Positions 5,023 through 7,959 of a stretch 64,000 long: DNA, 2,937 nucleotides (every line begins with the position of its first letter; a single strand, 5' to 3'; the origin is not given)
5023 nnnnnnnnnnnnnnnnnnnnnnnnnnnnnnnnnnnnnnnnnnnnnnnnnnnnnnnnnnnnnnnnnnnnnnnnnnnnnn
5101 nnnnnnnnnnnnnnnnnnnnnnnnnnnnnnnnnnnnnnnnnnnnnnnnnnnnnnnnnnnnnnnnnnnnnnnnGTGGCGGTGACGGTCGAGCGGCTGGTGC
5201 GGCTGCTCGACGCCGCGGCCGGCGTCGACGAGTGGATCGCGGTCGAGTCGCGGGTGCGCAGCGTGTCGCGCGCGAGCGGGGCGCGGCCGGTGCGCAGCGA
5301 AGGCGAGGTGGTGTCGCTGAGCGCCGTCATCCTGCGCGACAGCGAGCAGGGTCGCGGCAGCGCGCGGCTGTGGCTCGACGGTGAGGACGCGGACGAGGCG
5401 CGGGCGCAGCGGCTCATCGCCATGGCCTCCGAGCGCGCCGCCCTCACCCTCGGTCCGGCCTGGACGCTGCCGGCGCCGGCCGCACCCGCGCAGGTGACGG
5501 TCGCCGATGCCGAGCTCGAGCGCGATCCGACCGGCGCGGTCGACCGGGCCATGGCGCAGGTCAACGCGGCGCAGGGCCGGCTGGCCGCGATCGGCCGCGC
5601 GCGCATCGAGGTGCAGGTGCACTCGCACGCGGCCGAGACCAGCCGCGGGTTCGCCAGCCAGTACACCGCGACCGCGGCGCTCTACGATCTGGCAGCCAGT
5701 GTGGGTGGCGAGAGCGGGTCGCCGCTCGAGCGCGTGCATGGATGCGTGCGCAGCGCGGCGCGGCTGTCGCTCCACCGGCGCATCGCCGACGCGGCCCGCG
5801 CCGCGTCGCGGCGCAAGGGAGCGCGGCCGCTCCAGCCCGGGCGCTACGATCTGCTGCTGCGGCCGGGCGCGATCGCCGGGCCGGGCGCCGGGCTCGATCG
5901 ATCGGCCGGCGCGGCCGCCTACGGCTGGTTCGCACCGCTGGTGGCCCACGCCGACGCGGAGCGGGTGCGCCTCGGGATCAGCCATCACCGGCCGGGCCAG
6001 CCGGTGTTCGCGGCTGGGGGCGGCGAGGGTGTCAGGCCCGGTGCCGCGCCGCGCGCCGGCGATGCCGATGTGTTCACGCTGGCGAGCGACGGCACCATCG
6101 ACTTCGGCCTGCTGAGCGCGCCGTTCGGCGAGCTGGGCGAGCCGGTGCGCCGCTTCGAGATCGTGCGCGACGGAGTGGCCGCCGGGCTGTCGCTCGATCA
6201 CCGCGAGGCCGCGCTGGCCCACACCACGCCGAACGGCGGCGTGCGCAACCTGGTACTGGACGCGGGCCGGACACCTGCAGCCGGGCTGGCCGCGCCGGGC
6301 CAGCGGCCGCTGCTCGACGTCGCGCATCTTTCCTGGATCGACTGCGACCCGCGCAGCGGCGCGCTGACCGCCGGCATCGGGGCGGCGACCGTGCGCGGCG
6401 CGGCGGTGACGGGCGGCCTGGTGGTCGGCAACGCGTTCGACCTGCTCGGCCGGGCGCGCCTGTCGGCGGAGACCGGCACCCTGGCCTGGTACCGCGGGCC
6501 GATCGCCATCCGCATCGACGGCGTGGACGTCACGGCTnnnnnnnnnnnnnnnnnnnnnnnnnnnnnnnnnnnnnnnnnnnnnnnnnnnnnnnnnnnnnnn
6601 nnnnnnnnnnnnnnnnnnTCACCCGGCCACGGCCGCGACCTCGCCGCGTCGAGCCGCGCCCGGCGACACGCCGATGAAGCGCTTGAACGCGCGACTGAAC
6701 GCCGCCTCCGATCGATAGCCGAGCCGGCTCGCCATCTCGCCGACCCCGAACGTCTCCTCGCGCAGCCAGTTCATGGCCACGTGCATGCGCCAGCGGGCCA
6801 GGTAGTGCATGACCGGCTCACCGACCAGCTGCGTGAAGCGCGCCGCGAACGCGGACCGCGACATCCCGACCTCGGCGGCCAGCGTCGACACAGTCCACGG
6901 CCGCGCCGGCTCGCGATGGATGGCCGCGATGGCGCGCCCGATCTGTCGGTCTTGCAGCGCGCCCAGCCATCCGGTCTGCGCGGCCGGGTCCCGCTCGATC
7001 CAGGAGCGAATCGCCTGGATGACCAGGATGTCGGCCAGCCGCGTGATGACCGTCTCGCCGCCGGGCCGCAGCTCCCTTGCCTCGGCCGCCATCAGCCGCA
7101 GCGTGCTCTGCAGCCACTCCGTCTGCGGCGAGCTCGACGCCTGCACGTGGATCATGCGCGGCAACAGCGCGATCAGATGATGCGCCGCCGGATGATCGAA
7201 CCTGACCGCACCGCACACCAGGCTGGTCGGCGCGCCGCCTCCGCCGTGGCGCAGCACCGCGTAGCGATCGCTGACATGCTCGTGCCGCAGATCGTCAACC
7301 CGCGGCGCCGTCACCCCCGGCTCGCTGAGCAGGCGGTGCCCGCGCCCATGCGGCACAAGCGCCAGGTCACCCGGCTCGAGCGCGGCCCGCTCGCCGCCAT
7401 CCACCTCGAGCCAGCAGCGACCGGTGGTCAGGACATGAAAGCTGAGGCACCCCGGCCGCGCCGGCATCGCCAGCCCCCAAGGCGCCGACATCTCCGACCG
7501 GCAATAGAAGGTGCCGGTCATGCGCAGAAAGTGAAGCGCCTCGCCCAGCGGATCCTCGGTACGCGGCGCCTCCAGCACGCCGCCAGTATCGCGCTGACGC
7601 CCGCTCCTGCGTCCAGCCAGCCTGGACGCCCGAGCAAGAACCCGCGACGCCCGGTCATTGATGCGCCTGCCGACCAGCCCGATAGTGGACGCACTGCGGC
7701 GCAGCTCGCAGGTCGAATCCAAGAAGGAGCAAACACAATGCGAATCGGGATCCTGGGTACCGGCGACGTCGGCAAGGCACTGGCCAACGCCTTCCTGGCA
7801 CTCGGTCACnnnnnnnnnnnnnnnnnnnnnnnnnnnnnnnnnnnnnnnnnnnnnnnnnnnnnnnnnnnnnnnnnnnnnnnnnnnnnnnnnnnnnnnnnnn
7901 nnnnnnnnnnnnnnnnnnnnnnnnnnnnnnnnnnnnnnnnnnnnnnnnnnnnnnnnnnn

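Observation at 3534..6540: Tat-signal TldD/PmbA-like peptidase pair with a duplicated 3' end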

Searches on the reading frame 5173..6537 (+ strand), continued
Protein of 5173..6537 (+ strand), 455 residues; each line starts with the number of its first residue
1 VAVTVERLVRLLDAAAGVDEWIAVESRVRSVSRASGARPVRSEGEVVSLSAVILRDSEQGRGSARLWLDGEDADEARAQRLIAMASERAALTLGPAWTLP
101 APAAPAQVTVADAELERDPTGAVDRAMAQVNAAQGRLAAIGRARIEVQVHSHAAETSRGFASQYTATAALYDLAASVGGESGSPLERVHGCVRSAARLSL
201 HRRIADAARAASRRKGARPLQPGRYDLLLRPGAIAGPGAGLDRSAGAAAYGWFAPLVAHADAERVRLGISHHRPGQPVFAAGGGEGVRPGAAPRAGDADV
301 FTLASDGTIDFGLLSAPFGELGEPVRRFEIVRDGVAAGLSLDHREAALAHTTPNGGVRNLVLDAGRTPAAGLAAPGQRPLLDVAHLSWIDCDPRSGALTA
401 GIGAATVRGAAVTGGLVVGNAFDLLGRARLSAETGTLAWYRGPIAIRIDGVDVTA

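Call 82: search_solved_structures(query=L001:3392-4249:+, max_evalue=10)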
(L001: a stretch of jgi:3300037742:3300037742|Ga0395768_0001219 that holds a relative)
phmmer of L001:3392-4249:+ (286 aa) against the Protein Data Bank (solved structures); distinct sequences matched with E-value up to 10: 1.
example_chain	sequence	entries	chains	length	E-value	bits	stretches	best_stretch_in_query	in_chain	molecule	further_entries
5uqi_A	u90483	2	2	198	0.43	13.5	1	164-201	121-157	Phosphosugar isomerase | Isomerase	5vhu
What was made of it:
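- Tried and rejected: A PDB sequence search found nothing (call 82).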

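Call 84: search_protein_representatives(alignment_id=A4)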
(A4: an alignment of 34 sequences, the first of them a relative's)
Query: 34 sequences, 501 profile positions. Proteins with E-value up to 0.001 (for the whole library): 12426; up to 1e-10: 6945; up to 1e-30: 644. The best 150 are listed.
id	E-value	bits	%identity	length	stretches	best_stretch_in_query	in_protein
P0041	3.2e-205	699.2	-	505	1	2-498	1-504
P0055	1.0e-184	631.5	-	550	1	1-498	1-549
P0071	8.5e-169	579.0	-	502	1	2-498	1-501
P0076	1.9e-167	574.5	-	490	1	2-500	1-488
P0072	1.3e-164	565.2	-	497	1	1-499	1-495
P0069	1.3e-150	519.1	-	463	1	46-499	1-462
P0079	1.0e-143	496.3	-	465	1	47-497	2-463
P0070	1.3e-143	496.0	-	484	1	1-499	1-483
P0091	3.6e-140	484.6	-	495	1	9-498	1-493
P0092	2.0e-139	482.1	-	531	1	2-499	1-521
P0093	3.9e-137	474.6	-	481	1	14-499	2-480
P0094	4.5e-136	471.1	-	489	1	2-500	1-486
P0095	5.0e-136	470.9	-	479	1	16-499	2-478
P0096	2.8e-134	465.1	-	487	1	9-498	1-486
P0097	3.5e-133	461.5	-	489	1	13-499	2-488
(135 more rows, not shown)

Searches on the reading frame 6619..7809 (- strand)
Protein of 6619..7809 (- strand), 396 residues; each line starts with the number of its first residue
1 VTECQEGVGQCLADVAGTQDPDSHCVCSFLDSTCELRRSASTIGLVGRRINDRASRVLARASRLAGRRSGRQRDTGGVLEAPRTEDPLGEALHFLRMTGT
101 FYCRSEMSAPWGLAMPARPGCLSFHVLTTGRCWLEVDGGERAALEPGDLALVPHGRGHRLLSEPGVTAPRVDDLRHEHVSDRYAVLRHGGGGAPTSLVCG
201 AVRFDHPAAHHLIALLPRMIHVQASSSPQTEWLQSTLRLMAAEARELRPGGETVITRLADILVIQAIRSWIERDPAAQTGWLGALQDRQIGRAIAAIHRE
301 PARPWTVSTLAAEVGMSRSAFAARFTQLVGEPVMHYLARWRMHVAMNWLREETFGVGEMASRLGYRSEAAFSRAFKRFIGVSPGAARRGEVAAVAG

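Call 8: search_protein_families(library=pfam, proteins=[window:6619-7809:-], max_evalue=0.01)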
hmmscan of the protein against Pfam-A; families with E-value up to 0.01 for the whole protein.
window:6619-7809:- (396 aa): 4 families
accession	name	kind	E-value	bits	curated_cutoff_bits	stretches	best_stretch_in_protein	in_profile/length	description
PF12852.13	Cupin_6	-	9e-54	182.5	26.7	1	86-272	1-183/183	Cupin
PF12833.13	HTH_18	-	7.5e-19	68.3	33.6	1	310-388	1-79/80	Helix-turn-helix domain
PF00165.29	HTH_AraC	-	4.5e-11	43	26.6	2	356-387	11-41/42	Bacterial regulatory helix-turn-helix proteins, AraC family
PF07883.17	Cupin_2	-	0.0072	16.5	27.2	0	124-160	21-56/70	Cupin domain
